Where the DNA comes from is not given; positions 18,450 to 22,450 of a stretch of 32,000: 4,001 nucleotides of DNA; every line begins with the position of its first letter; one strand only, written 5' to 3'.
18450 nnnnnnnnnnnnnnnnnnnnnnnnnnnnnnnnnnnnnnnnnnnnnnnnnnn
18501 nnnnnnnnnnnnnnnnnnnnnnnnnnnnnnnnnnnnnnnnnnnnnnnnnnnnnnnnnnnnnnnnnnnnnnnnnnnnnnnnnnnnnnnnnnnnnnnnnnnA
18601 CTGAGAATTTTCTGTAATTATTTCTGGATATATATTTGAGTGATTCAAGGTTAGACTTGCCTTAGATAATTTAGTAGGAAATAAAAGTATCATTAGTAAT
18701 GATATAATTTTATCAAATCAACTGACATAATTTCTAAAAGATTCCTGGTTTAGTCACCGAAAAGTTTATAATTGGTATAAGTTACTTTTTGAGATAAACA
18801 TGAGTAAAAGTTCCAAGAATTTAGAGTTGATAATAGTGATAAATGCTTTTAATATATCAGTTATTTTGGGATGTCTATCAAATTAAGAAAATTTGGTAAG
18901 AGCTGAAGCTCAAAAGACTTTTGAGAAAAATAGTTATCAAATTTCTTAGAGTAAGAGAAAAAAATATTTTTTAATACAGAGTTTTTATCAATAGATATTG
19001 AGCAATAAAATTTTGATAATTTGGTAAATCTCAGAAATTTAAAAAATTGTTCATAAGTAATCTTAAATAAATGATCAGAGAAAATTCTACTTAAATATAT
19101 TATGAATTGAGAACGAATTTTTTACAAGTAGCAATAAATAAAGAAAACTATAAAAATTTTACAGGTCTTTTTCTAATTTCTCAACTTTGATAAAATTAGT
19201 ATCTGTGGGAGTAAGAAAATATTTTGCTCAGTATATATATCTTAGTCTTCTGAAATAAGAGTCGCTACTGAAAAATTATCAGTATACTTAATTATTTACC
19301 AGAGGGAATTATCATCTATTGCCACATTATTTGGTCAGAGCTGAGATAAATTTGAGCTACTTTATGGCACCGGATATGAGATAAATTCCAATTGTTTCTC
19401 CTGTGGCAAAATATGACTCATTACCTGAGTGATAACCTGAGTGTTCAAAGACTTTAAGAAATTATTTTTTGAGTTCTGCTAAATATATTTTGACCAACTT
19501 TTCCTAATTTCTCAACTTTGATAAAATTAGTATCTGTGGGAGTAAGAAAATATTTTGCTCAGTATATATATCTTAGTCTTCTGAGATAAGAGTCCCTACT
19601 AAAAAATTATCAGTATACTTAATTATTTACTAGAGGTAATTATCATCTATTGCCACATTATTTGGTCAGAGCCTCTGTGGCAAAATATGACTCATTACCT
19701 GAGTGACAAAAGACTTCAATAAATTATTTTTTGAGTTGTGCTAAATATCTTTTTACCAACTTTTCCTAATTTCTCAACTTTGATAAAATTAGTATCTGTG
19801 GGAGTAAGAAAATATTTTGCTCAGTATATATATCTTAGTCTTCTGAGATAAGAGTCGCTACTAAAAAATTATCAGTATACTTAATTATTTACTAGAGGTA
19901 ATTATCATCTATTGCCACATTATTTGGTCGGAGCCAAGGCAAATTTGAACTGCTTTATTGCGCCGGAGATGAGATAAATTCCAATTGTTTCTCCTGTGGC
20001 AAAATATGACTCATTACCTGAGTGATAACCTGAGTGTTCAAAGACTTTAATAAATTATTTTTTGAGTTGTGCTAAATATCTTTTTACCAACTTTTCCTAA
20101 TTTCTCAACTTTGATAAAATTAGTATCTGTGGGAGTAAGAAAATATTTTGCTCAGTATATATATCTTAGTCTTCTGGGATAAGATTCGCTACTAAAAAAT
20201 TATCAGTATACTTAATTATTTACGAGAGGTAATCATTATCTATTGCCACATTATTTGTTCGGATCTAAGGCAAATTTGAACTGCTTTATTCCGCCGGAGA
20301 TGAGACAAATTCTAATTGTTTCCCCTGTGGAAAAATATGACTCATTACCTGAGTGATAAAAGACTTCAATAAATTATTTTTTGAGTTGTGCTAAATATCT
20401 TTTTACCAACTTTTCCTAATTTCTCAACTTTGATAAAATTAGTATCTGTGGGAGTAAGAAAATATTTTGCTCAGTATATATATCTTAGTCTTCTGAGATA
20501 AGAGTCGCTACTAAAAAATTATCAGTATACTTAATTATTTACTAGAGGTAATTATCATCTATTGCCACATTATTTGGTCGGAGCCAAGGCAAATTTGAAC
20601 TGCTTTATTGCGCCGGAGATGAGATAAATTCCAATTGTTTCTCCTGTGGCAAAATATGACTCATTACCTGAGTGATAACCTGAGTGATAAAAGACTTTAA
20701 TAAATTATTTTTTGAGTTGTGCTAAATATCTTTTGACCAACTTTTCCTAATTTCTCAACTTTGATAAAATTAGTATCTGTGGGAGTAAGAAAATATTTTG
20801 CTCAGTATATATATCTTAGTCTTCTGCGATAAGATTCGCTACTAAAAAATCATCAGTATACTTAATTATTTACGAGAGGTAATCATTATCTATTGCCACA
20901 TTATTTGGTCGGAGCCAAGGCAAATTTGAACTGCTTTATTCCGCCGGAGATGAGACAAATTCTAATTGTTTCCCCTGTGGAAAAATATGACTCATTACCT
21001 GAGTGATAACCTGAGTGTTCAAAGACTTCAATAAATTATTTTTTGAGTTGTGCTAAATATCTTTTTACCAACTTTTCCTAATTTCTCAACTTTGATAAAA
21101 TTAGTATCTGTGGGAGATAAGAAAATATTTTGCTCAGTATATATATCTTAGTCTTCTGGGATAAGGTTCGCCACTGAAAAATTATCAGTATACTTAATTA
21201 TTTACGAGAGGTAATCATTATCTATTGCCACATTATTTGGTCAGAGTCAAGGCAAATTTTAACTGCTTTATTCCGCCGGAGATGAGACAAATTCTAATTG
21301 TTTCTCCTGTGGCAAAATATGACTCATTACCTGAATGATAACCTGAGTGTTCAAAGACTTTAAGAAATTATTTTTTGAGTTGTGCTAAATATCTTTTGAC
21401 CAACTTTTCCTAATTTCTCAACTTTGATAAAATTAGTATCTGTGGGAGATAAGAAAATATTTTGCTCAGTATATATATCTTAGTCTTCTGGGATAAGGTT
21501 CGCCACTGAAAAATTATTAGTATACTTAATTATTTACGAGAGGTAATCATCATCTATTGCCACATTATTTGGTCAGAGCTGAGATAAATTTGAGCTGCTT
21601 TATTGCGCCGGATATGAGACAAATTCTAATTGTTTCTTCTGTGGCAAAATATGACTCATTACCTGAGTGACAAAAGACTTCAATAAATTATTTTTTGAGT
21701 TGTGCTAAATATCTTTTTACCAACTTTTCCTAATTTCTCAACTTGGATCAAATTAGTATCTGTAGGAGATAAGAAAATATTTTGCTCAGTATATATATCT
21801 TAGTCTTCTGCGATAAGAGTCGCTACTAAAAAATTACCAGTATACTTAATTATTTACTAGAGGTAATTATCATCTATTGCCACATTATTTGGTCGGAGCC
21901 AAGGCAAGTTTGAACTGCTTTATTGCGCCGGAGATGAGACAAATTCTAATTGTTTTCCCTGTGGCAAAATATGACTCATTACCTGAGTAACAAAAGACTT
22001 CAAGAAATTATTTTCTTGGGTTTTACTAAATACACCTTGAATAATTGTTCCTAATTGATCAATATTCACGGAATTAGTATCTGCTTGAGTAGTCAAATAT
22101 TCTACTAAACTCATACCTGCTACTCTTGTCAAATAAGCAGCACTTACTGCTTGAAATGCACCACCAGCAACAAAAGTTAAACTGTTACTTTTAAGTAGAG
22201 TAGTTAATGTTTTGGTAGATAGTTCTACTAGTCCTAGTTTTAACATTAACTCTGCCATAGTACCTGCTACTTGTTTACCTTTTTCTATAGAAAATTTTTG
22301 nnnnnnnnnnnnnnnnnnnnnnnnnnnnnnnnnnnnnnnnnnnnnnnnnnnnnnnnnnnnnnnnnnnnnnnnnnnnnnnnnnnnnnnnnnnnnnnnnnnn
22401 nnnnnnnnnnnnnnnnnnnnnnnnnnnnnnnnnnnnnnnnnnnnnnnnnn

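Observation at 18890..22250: The 3.2-kb gap between two GTPase genes is a tandem array of decaying copies of the upstream gene's own 3' end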

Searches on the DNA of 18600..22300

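Call 64: search_rna_families(source=window, start=18600, end=22300, threshold=evalue, max_evalue=1)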
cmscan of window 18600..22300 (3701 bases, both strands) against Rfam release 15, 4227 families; matches with E-value up to 1: 0.
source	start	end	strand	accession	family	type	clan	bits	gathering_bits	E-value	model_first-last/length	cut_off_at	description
